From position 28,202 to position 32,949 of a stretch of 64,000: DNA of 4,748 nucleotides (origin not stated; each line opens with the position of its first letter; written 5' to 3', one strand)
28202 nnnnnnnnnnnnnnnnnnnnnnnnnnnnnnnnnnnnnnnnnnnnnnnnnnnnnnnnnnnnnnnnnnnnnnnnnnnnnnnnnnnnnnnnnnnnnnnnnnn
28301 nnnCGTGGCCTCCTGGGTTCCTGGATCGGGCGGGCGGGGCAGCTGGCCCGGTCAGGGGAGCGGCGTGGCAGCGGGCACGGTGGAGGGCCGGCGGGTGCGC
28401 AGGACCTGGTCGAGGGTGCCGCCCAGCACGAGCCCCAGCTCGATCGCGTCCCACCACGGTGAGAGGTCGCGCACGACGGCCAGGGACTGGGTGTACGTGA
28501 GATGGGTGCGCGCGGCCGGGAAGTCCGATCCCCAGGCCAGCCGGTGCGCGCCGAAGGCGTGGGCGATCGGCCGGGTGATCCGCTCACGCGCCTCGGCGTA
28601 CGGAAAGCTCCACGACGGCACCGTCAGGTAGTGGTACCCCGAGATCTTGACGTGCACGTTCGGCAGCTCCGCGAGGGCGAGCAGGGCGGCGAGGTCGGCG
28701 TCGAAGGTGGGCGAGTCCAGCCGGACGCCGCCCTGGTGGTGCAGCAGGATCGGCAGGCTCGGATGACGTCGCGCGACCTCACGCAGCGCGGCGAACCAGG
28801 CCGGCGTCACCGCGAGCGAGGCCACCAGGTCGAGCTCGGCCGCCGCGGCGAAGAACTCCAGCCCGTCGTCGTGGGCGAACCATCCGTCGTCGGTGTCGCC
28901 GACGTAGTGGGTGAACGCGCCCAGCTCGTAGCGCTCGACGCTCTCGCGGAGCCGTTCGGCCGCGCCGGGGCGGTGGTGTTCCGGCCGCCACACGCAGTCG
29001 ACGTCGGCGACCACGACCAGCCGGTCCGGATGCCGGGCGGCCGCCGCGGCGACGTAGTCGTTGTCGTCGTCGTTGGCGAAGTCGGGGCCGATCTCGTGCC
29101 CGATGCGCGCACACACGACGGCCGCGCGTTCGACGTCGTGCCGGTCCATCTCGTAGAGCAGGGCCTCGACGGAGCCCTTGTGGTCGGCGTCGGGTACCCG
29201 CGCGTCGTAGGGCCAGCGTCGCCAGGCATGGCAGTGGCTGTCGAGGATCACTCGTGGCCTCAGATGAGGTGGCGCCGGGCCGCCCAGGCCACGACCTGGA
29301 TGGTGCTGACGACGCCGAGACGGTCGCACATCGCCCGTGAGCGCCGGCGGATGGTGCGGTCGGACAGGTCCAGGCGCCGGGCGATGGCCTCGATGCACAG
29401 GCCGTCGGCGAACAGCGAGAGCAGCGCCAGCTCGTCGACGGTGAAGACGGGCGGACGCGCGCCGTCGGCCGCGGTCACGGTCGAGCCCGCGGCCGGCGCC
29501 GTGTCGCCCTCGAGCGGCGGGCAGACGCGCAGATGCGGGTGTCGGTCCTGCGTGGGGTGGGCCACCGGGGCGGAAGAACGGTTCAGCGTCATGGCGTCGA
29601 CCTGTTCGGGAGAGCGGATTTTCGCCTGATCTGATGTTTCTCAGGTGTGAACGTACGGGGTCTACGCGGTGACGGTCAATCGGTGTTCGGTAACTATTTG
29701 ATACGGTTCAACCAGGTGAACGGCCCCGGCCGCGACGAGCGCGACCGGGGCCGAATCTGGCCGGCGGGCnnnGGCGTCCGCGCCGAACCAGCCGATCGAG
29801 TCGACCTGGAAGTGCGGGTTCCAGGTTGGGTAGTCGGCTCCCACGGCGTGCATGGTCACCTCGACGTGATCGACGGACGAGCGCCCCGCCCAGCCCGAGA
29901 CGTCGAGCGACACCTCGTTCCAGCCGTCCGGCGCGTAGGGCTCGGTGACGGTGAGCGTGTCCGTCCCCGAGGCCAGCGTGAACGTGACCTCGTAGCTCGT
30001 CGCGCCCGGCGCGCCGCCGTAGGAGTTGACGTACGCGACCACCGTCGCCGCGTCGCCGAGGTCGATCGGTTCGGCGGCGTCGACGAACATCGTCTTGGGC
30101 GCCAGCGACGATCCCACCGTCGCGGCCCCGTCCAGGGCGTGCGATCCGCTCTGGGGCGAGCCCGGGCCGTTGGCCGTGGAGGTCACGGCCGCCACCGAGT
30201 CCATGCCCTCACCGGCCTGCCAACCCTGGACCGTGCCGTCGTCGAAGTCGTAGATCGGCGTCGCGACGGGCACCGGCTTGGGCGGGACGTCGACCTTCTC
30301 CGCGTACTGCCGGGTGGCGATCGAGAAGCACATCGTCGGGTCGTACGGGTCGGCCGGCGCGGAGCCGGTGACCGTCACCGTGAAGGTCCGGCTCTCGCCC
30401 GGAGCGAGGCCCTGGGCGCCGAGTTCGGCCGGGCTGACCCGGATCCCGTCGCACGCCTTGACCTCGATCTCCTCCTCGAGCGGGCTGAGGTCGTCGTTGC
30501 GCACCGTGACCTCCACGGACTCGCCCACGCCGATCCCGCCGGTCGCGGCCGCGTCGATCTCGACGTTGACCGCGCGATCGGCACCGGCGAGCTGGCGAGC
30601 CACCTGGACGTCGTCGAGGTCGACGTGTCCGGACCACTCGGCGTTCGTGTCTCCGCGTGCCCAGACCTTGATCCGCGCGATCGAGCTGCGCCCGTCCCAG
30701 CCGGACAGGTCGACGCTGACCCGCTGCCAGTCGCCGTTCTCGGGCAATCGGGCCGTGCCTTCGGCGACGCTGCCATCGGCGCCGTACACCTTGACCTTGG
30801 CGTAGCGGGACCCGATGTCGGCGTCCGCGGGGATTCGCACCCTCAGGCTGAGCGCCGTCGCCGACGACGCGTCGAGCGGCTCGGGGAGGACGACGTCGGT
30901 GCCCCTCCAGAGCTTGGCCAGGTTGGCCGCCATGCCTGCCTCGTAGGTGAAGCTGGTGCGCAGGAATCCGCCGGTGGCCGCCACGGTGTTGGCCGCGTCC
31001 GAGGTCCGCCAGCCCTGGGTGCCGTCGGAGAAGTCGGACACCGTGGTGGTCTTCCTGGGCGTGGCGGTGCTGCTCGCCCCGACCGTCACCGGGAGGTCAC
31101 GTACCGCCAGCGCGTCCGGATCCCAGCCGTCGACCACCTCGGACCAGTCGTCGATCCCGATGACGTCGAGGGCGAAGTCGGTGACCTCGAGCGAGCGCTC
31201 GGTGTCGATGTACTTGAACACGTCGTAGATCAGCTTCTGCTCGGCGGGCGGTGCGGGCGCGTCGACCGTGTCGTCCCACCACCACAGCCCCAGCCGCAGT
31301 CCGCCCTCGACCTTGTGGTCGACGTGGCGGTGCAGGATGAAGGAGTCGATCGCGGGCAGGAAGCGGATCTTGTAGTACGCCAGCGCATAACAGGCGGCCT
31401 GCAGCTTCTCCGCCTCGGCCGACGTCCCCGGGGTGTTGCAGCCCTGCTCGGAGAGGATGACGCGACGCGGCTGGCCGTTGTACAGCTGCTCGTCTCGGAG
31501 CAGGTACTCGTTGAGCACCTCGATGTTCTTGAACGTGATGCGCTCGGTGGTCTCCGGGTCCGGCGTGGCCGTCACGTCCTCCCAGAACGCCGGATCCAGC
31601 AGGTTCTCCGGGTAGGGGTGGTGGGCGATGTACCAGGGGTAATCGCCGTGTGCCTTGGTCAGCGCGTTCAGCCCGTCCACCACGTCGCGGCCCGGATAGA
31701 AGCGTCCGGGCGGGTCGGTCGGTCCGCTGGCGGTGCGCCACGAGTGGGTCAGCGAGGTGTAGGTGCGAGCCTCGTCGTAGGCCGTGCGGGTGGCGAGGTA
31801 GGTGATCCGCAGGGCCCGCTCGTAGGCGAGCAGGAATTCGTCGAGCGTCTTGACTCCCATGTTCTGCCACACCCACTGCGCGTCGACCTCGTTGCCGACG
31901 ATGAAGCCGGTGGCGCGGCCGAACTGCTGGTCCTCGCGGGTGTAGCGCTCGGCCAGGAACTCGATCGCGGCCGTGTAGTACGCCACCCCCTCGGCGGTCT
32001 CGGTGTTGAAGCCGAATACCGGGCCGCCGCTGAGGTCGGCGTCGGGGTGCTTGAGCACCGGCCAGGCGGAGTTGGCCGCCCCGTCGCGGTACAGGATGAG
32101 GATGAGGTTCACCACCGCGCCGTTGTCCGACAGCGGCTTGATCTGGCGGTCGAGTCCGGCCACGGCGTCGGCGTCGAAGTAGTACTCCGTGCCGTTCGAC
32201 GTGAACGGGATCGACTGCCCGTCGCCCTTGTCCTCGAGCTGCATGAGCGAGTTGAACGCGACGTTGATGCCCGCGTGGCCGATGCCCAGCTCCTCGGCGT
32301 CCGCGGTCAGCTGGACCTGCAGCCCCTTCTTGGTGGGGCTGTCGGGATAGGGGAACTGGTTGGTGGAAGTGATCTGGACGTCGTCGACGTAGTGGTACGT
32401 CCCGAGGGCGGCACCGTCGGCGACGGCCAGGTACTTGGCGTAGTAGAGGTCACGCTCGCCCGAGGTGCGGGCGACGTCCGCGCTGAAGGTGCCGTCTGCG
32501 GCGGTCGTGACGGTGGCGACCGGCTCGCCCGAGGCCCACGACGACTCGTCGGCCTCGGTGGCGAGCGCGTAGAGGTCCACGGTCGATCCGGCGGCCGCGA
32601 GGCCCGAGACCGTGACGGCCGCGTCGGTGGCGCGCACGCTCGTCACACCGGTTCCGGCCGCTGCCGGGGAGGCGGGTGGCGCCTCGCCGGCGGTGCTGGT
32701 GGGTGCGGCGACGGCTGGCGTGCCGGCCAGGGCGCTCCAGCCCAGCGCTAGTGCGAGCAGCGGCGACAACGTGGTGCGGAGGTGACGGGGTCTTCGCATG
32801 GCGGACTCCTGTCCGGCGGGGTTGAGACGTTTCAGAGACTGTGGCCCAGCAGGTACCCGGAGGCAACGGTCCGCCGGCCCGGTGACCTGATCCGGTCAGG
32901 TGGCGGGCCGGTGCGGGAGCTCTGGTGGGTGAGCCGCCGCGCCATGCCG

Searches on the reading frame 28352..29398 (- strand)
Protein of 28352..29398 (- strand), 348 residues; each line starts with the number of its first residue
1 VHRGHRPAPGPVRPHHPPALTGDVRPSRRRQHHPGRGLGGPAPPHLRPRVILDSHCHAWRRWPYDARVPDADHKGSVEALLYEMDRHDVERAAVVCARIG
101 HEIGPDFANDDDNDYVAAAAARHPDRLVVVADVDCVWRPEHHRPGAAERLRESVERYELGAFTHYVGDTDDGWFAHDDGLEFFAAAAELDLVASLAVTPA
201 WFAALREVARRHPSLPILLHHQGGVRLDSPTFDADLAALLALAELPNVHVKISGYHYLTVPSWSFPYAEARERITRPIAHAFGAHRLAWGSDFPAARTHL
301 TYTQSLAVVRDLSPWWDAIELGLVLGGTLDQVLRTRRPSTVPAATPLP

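Call 9: search_protein_families(library=pfam, proteins=[window:28352-29398:-], max_evalue=0.001)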
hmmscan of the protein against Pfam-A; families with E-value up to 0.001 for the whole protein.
window:28352-29398:- (348 aa): 1 family
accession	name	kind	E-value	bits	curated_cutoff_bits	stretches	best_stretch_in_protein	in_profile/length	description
PF04909.20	Amidohydro_2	-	3.3e-23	83.3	26.4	1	53-305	2-259/289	Amidohydrolase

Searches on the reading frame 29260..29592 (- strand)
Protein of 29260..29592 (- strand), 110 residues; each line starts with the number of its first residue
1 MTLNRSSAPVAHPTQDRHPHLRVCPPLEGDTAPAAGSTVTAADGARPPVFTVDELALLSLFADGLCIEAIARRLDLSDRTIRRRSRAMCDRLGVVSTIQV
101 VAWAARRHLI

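Call 9: search_protein_families(library=pfam, proteins=[window:29260-29592:-], max_evalue=0.001)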
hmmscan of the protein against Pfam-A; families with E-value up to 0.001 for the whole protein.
window:29260-29592:- (110 aa): 2 families
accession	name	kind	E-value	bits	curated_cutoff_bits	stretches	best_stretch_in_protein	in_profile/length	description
PF00196.25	GerE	-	1.4e-05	25.1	23.5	1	50-104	3-57/57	Bacterial regulatory proteins, luxR family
PF13384.12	HTH_23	-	4.1e-05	23.7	24.6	1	56-86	9-39/50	Homeodomain-like domain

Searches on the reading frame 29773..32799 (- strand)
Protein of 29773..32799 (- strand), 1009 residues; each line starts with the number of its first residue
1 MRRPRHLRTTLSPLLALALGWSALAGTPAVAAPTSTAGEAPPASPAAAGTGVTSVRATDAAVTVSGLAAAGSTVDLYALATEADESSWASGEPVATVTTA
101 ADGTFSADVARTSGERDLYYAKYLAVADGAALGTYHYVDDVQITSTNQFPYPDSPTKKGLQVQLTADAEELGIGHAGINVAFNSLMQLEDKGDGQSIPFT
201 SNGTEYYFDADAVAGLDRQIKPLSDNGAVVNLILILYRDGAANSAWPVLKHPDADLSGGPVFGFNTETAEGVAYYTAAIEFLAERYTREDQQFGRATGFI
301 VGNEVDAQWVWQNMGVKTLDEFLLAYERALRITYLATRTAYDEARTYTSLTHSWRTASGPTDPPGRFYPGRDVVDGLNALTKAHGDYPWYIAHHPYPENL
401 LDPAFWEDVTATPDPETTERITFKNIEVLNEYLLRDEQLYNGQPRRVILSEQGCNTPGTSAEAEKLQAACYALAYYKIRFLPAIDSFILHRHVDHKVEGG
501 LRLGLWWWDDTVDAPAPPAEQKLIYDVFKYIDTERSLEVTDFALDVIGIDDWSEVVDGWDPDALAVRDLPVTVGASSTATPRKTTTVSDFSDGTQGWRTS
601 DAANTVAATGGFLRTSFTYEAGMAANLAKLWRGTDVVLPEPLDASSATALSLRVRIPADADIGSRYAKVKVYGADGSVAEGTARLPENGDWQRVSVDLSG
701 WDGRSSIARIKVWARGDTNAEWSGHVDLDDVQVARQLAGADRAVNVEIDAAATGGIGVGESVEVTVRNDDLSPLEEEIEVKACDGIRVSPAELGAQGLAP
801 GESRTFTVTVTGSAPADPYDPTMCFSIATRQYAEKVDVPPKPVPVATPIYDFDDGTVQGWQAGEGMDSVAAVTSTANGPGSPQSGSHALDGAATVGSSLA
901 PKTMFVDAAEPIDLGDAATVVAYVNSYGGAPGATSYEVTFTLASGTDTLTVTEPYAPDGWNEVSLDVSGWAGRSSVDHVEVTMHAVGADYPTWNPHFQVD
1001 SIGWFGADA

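Call 9: search_protein_families(library=pfam, proteins=[window:29773-32799:-], max_evalue=0.001)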
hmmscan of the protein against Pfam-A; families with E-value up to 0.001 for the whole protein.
window:29773-32799:- (1009 aa): 1 family
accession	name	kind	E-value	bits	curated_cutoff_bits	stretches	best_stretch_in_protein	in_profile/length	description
PF18989.5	DUF5722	-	1.4e-130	436.2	30.5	1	150-555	1-393/393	Family of unknown function (DUF5722)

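Call 44: search_solved_structures(query=window:29773-32799:-, max_evalue=1)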
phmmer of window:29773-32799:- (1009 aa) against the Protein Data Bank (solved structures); distinct sequences matched with E-value up to 1: 0.
